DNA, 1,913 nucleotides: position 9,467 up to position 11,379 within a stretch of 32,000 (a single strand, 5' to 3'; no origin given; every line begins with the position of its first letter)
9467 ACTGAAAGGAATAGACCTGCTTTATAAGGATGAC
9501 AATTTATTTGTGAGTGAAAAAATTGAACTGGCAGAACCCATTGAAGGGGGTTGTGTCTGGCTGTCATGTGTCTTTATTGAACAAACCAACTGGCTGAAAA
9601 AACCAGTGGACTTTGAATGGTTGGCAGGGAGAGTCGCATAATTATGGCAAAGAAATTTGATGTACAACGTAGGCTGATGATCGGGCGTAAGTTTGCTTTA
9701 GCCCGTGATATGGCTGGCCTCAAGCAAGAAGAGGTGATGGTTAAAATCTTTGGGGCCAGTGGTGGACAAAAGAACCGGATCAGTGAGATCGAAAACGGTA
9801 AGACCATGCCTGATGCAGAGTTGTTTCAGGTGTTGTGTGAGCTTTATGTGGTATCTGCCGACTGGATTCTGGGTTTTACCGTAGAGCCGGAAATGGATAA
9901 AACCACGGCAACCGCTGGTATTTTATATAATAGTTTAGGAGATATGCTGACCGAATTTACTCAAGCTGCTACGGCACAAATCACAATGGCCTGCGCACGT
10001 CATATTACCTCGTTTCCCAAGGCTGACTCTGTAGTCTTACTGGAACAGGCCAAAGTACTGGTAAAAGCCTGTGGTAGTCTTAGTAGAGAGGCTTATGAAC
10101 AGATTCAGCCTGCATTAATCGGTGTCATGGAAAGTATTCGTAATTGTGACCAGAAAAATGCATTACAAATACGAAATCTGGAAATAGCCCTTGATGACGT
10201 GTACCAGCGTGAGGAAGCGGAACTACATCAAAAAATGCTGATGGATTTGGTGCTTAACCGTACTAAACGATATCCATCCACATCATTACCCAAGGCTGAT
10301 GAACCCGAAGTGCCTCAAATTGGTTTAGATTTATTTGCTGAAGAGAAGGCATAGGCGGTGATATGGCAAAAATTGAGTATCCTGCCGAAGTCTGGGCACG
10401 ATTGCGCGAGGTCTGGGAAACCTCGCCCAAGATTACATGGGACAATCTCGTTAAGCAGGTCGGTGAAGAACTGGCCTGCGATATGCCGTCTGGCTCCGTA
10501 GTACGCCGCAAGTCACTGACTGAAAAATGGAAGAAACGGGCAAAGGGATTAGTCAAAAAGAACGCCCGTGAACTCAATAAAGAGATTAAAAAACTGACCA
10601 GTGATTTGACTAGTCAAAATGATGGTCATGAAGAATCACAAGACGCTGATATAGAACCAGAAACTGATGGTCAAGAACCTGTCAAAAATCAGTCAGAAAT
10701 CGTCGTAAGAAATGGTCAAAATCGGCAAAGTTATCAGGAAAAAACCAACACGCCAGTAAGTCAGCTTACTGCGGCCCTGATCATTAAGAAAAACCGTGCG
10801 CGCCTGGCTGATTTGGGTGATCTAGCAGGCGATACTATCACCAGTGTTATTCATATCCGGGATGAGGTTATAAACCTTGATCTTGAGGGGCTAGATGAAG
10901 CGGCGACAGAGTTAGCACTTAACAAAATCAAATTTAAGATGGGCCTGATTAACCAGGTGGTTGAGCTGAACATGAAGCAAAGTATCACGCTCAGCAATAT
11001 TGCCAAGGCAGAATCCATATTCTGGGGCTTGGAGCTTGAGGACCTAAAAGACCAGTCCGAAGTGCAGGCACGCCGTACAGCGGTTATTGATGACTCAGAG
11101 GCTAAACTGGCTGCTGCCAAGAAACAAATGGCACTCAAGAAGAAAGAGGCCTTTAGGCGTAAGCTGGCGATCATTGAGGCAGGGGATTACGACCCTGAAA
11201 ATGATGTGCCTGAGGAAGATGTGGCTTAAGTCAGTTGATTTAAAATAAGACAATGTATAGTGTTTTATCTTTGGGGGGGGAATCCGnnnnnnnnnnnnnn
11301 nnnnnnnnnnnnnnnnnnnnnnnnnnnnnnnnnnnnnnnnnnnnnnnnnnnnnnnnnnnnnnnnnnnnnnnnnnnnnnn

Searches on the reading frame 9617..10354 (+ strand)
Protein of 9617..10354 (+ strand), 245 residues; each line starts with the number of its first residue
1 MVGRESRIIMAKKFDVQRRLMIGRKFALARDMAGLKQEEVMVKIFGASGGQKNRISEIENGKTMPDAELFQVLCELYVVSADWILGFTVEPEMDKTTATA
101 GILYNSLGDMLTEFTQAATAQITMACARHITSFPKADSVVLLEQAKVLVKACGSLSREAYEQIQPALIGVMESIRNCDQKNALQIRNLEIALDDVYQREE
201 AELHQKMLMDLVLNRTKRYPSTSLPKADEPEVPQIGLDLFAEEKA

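Call 7: search_protein_families(library=phrogs, proteins=[window:9617-10354:+])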
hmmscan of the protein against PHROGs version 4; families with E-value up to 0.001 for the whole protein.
window:9617-10354:+ (245 aa): 4 families
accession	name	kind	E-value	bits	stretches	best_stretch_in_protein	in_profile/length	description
phrog_7396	-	unknown function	1.8e-75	254.5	1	10-230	4-225/227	-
phrog_8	-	transcription regulation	1.4e-08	35.5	1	9-129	63-150/346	transcriptional regulator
phrog_3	-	transcription regulation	9.8e-06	26.6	1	15-209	82-260/430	transcriptional repressor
phrog_2967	-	transcription regulation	3.7e-05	24.4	1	28-110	17-93/225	transcriptional regulator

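Call 17: search_protein_families(library=pfam, proteins=[window:9617-10354:+], max_evalue=0.01)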
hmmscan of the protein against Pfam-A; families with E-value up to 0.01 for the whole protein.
window:9617-10354:+ (245 aa): 3 families
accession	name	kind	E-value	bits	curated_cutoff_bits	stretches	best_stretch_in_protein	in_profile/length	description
PF12844.13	HTH_19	-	9.6e-07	29.1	30.2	1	23-85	1-59/64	Helix-turn-helix domain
PF01381.28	HTH_3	-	7.4e-05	23.2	23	1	52-84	23-55/55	Helix-turn-helix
PF13560.12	HTH_31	-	0.00087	20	27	1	23-81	3-58/64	Helix-turn-helix domain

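Call 29: search_solved_structures(query=window:9617-10354:+, max_evalue=1)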
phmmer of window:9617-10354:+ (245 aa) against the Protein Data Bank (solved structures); distinct sequences matched with E-value up to 1: 6.
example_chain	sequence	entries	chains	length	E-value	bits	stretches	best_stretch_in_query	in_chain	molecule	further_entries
7t8i_A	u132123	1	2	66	0.022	17.7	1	20-86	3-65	Phage element (ICEBs1)transcriptional regulator (Xre family)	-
8tac_A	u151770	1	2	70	0.027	17.4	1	19-79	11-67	DBP48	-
1per_L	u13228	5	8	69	0.2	14.6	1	29-89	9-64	PROTEIN (434 REPRESSOR) | 434 REPRESSOR | REPRESSOR PROTEIN CI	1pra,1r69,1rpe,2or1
1r63_A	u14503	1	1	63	0.43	13.5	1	29-87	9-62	REPRESSOR PROTEIN FROM BACTERIOPHAGE 434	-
3lfp_A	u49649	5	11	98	0.85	12.5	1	23-88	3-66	Csp231I C protein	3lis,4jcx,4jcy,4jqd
2r63_A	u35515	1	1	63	0.95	12.4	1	33-87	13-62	REPRESSOR PROTEIN FROM BACTERIOPHAGE 434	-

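Call 40: find_homologous_proteins(query=window:9617-10354:+)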
Query window:9617-10354:+ (245 aa): 53 proteins with E <= 0.001 among 786 candidates.
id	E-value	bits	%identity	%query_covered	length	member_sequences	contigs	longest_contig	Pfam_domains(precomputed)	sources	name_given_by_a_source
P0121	9.5e-152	521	98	100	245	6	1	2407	PF12844.14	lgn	-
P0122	1.6e-89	317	65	93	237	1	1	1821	PF12844.14,PF01381.29,PF13560.13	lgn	-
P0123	4.1e-74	267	56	95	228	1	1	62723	PF12844.14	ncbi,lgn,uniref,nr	ncbi:helix-turn-helix domain-containing protein [Acinetobacter oleivorans]|uniref:helix-turn-helix d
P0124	5.1e-74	267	57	93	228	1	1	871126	PF12844.14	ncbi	-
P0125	7.2e-74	266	57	93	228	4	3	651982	PF12844.14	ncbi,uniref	ncbi:helix-turn-helix domain-containing protein [Acinetobacter calcoaceticus]|uniref:helix-turn-heli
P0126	7.8e-74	266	56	95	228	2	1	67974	PF12844.14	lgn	-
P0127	2.5e-73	264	57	93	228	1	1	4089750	PF12844.14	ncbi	ncbi:helix-turn-helix domain-containing protein [Acinetobacter calcoaceticus]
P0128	3.4e-73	264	57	93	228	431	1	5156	PF12844.14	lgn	-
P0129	2.3e-72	261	55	95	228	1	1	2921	PF12844.14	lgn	-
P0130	2.3e-72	261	55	95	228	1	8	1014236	PF12844.14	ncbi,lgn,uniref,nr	ncbi:helix-turn-helix transcriptional regulator [Acinetobacter baumannii]|uniref:Helix-turn-helix tr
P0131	3.2e-72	261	55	95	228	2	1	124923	PF12844.14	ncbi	ncbi:UNVERIFIED_CONTAM: helix-turn-helix domain-containing protein [Acinetobacter pittii]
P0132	4.6e-72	260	55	95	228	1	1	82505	PF12844.14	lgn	-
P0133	1.2e-71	259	55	95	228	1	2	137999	PF12844.14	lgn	-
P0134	1.7e-71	258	55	95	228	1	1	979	PF12844.14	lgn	-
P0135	1.3e-63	233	49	91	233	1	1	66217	-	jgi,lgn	-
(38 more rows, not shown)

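Call 56: search_solved_structures(query=A2, max_evalue=1)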
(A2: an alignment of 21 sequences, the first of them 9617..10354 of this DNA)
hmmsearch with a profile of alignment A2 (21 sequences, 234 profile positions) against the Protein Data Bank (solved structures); distinct sequences matched with E-value up to 1: 9.
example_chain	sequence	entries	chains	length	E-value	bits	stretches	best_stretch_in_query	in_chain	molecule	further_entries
7t8i_A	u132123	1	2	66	5.6e-07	32.6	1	13-78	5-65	Phage element (ICEBs1)transcriptional regulator (Xre family)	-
8tac_A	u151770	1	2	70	0.00037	23.4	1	13-72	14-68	DBP48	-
2p5t_A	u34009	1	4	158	0.0066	19.2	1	12-78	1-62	Putative transcriptional regulator PezA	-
3lfp_A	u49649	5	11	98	0.078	15.7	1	15-71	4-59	Csp231I C protein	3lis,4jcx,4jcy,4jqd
1per_L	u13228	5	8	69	0.1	15.4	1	21-78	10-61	PROTEIN (434 REPRESSOR) | 434 REPRESSOR | REPRESSOR PROTEIN CI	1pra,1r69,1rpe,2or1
1r63_A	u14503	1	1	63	0.12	15.1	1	21-77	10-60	REPRESSOR PROTEIN FROM BACTERIOPHAGE 434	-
2r63_A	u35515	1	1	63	0.22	14.3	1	25-77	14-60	REPRESSOR PROTEIN FROM BACTERIOPHAGE 434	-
6dm9_A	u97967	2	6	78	0.43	13.3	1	137-198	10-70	DHD15_extended_A | DHD15_closed_A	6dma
1sq8_A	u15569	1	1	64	0.67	12.7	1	12-77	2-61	dh434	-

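Call 73: predict_structure(alignment_id=A2)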
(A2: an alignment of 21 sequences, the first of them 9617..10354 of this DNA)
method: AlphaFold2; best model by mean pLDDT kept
length: 245 residues; sequences in the alignment: 21
mean_pLDDT: 68.5   pTM: 0.35
mean pLDDT of the five models: 68.5, 67.6, 65.9, 63.2, 62.0
residues with pLDDT >= 90: 8; 70-90: 122; 50-70: 71; < 50: 44
segments of 3 or more residues with pLDDT < 50: 1-13, 217-245
pLDDT, mean of each block of 10 residues (from residue 1): 44 69 91 86 72 80 85 87 79 57 67 72 59 63 79 72 80 79 74 60 70 55 41 39 36
secondary structure, 60 per line:
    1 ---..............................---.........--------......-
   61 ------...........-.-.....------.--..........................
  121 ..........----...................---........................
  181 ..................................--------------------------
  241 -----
elements in order: H4-33 H37-45 H54-59 H67-77 H81-85 H95-130 H135-153 H157-214

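Call 75: fold_search(model_id=the predicted structure, library=pdb)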
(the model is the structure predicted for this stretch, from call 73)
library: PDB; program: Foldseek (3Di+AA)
matches with E <= 10: 209; with E <= 0.001: 0
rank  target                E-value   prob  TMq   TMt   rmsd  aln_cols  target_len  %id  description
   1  7t8i_A                7.2e-03  1.00  0.24  0.89   1.6        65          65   32  Crystal structure of the ImmR transcriptional regulator DNA-binding domain of Bacillus subtilis (released 2022-03-16)
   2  2b5a_A                2.3e-02  1.00  0.26  0.75   3.6        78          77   20  C.BclI, Control Element of the BclI Restriction-Modification System (released 2006-01-03)
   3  2b5a_B                2.4e-02  1.00  0.26  0.78   2.8        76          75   21  C.BclI, Control Element of the BclI Restriction-Modification System (released 2006-01-03)
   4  2b5a_C                3.4e-02  1.00  0.25  0.73   2.3        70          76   21  C.BclI, Control Element of the BclI Restriction-Modification System (released 2006-01-03)
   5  6qer_C                4.2e-02  0.96  0.24  0.19  20.1       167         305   11  Apo Form Of ComR From S. Thermophilus in space group C2 (released 2019-02-20)
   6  4ob4_A                4.5e-02  1.00  0.25  0.80   2.8        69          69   19  Structure of the S. venezulae BldD DNA-binding domain (released 2014-11-19)
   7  9iaq_A                5.9e-02  1.00  0.25  0.52   2.1        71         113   21  Arbitrium controls lysis-lysogeny through the activation of a small antirepressor protein in the majority of arbitrium (released 2026-01-14)
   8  5juf                  5.9e-02  0.94  0.24  0.20  20.7       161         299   12  Crystal structure of the apo form of ComR from S. thermophilus. (released 2016-10-26)
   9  6hu8                  5.9e-02  0.93  0.24  0.20  19.9       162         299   15  Apo form of the competence regulator ComR from Streptococcus vestibularis (released 2019-10-23)
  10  3jxb_C                6.6e-02  1.00  0.23  0.77   2.3        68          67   25  Crystal structure of the P22 c2 repressor protein in complex with synthetic operator 9C (released 2010-01-19)
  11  6qer_D                6.6e-02  0.93  0.24  0.20  19.8       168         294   14  Apo Form Of ComR From S. Thermophilus in space group C2 (released 2019-02-20)
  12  4ob4_C                1.1e-01  1.00  0.25  0.79   2.5        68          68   20  Structure of the S. venezulae BldD DNA-binding domain (released 2014-11-19)
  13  3ivp_A                1.1e-01  0.98  0.25  0.50   8.9       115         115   17  The structure of a possible transposon-related DNA-binding protein from Clostridium difficile 630. (released 2009-09-22)
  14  3f51_D                1.2e-01  1.00  0.23  0.59   7.3        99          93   19  Crystal Structure of the clp gene regulator ClgR from Corynebacterium glutamicum (released 2008-11-18)
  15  2ewt                  1.3e-01  1.00  0.25  0.79   2.3        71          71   21  Crystal structure of the DNA-binding domain of BldD (released 2006-06-13)
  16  3jxb_D                1.3e-01  1.00  0.23  0.79   2.4        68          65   25  Crystal structure of the P22 c2 repressor protein in complex with synthetic operator 9C (released 2010-01-19)
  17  2r1j_L                1.4e-01  1.00  0.23  0.78   2.4        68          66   25  Crystal Structure of the P22 c2 Repressor protein in complex with the synthetic operator 9T (released 2008-04-29)
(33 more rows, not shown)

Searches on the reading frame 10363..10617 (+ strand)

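Call 70: search_protein_families(library=pfam, proteins=[window:10363-10617:+], max_evalue=10)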
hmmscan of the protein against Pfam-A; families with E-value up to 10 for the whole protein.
window:10363-10617:+ (85 aa): 1 family
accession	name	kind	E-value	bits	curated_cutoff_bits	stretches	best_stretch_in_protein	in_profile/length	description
PF21850.2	DUF6909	-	0.015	14.1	27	1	4-66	147-208/535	Family of unknown function (DUF6909)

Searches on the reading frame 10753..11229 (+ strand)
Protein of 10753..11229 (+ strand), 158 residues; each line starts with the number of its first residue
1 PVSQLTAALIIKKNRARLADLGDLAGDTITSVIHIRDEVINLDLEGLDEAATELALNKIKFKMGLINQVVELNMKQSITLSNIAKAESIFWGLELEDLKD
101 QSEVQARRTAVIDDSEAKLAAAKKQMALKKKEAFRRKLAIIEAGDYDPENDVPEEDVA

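Call 70: search_protein_families(library=pfam, proteins=[window:10753-11229:+], max_evalue=10)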
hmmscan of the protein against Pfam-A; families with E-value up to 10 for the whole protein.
window:10753-11229:+ (158 aa): 2 families
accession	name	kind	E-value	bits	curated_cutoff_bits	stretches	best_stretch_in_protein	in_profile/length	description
PF08070.16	DTHCT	-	0.028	15.6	24.9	1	109-152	11-55/102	DTHCT (NUC029) region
PF05227.19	CHASE3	-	0.067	13.5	28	1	12-71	63-122/138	CHASE3 domain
